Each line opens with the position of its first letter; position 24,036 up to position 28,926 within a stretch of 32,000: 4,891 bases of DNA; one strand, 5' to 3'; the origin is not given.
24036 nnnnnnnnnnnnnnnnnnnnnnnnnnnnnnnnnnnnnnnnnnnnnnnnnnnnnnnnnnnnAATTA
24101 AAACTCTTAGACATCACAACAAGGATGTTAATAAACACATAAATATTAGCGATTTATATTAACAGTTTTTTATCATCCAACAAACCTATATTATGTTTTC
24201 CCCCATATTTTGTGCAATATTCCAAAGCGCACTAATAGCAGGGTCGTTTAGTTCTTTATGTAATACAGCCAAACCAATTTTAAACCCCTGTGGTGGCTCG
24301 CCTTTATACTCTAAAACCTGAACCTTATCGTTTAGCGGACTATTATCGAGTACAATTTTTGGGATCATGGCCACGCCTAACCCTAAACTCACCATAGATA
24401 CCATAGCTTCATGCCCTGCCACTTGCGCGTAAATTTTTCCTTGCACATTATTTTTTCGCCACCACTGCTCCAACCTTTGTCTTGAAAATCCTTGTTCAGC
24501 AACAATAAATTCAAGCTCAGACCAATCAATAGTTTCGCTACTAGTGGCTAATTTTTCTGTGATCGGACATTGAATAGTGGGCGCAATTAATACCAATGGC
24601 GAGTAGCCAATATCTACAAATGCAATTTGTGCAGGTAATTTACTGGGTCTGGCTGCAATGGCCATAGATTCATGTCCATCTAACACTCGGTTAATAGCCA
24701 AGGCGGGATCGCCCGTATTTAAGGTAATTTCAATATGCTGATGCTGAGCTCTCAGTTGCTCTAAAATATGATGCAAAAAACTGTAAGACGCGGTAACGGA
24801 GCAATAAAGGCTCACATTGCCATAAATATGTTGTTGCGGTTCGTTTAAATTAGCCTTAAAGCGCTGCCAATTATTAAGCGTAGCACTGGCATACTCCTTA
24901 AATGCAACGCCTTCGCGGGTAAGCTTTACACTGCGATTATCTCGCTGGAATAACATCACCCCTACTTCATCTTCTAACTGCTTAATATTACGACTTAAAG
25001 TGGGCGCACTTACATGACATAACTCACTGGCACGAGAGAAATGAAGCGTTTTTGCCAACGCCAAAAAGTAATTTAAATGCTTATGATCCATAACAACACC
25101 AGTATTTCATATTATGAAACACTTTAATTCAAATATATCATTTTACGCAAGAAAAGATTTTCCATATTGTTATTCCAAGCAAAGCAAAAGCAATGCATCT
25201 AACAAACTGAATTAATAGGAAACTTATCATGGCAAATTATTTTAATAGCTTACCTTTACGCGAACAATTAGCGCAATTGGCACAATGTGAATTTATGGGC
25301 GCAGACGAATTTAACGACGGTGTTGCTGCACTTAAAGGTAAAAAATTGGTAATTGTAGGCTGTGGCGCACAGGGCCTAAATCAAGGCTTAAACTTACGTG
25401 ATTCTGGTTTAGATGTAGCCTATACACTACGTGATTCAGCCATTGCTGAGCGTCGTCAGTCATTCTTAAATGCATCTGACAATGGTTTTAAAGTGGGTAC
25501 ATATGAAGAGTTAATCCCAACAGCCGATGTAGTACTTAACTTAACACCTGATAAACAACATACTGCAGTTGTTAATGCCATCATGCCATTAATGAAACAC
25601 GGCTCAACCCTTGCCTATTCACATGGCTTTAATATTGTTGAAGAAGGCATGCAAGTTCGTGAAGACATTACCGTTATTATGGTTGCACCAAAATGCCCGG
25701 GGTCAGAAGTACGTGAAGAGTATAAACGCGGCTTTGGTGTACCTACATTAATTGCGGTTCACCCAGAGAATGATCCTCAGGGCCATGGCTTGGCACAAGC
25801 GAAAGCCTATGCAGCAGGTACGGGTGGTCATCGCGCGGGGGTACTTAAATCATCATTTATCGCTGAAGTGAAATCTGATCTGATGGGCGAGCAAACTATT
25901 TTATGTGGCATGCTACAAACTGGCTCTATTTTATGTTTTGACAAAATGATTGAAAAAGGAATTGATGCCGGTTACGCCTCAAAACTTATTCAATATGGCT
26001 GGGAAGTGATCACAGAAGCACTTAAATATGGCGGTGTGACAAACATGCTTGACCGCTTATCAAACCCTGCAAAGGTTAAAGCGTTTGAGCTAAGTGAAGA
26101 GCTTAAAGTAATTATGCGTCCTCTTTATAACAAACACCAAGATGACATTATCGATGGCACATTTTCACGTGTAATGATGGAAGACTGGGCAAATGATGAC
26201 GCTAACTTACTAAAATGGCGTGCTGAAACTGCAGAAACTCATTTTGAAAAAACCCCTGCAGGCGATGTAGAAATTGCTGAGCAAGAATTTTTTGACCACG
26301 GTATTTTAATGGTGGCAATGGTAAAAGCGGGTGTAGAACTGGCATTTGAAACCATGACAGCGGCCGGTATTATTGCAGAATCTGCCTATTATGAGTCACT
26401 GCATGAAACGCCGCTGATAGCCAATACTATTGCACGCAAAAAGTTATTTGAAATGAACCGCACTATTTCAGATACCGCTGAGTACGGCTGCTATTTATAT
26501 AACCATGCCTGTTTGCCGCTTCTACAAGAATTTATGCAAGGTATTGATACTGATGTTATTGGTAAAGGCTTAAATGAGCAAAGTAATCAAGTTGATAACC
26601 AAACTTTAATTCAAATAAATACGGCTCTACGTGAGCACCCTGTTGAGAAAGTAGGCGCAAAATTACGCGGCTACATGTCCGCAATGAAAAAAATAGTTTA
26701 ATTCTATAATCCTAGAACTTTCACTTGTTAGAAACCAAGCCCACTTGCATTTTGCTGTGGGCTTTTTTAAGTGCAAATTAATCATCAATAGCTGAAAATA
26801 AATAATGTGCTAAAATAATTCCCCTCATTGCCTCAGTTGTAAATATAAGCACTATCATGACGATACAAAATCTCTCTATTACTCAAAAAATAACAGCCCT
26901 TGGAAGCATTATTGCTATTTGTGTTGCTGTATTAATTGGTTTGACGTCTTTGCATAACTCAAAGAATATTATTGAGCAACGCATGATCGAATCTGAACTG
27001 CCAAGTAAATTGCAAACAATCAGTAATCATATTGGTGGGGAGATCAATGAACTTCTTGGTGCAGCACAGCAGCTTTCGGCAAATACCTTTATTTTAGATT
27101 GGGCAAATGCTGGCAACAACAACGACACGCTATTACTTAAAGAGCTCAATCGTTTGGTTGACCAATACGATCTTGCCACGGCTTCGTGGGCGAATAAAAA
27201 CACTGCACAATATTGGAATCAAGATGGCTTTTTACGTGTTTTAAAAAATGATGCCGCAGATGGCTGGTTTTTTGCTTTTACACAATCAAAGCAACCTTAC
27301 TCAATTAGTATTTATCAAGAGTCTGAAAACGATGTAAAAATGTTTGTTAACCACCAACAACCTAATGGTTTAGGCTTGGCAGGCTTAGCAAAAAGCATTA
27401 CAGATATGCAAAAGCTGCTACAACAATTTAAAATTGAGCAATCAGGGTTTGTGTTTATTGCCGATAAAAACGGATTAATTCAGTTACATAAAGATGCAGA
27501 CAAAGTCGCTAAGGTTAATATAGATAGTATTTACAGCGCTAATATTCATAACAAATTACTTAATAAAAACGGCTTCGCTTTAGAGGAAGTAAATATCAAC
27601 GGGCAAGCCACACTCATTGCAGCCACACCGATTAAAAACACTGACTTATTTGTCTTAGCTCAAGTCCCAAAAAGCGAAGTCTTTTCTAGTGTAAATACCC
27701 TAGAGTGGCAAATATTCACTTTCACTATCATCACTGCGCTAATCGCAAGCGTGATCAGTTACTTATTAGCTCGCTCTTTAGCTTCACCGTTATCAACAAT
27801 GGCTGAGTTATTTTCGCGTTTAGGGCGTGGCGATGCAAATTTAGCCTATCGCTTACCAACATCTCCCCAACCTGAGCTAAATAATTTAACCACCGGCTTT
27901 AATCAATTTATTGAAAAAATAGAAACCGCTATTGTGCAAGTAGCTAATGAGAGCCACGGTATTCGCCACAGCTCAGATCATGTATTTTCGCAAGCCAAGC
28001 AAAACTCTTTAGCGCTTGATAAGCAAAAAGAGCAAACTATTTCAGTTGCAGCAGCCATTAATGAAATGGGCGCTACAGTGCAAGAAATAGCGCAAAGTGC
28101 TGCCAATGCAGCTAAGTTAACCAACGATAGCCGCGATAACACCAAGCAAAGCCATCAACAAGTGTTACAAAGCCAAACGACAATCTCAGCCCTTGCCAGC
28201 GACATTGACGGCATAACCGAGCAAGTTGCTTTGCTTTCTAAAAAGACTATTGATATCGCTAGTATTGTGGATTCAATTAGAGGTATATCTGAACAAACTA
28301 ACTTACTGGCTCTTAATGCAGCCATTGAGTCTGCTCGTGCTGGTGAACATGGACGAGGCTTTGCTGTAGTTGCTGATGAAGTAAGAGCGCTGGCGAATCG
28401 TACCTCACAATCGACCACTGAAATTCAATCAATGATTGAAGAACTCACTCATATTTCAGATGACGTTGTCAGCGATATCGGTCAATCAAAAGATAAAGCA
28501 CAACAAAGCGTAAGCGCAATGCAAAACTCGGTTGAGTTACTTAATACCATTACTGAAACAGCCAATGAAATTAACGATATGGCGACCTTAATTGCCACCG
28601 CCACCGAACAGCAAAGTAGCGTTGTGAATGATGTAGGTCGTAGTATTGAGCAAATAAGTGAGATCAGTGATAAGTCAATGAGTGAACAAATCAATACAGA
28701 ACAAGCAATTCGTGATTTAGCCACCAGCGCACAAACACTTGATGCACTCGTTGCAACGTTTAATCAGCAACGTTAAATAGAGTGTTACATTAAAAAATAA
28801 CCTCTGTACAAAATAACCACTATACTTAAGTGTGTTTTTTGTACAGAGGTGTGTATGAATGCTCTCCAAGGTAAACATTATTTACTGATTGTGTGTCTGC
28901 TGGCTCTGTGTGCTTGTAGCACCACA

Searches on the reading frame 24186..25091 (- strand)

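Call 14: search_protein_families(library=pfam, proteins=[window:24186-25091:-], max_evalue=0.001)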
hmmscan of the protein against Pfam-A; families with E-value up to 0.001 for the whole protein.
window:24186-25091:- (301 aa): 2 families
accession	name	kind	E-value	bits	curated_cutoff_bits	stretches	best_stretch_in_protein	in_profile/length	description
PF03466.25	LysR_substrate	-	3.1e-27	95.8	28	1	91-294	6-205/209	LysR substrate binding domain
PF00126.33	HTH_1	-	2.6e-20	72.5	26.6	1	4-61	2-59/60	Bacterial regulatory helix-turn-helix protein, lysR family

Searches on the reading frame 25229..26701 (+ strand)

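Call 14: search_protein_families(library=pfam, proteins=[window:25229-26701:+], max_evalue=0.001)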
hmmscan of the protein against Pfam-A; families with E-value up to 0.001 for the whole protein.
window:25229-26701:+ (490 aa): 4 families
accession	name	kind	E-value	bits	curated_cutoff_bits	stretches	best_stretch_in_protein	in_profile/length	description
PF07991.19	KARI_N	-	2.6e-55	186.9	20.6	1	35-204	2-165/165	Acetohydroxy acid isomeroreductase, NADPH-binding domain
PF01450.25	KARI_C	-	2.2e-40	138.7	29.1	2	210-342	1-134/144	Ketol-acid reductoisomerase, C-terminal domain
PF02826.25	2-Hacid_dh_C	-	5.3e-05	23.1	25.1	1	33-126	32-121/178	D-isomer specific 2-hydroxyacid dehydrogenase, NAD binding domain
PF02558.23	ApbA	-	0.00024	21.2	22.2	1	41-128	2-96/150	Ketopantoate reductase PanE/ApbA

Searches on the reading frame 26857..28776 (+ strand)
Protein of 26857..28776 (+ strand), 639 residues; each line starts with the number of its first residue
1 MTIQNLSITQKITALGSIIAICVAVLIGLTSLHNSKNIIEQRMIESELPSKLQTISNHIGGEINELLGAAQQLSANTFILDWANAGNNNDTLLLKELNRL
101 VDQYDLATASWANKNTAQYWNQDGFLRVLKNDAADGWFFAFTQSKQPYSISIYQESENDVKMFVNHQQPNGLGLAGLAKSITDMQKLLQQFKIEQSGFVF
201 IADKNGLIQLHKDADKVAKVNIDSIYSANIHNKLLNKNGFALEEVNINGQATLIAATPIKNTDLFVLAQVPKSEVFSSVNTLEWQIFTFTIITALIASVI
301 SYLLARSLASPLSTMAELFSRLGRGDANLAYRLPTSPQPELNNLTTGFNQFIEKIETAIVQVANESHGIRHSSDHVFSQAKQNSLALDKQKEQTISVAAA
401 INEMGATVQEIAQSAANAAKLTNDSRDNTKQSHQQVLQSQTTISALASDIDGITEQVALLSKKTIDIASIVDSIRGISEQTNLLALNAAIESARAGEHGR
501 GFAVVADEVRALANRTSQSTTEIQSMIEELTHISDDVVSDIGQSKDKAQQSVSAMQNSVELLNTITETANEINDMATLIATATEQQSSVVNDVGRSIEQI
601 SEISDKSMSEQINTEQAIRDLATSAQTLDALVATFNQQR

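Call 14: search_protein_families(library=pfam, proteins=[window:26857-28776:+], max_evalue=0.001)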
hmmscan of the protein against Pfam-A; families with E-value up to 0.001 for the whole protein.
window:26857-28776:+ (639 aa): 3 families
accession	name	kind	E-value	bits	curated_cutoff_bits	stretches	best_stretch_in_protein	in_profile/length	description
PF00015.26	MCPsignal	-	1.9e-41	142.2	34.6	1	434-603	9-171/172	Methyl-accepting chemotaxis protein (MCP) signalling domain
PF02743.24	dCache_1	-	1.4e-08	35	45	1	47-266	10-237/240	Cache domain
PF00672.30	HAMP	-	1.2e-07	32.4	25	1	303-356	1-52/53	HAMP domain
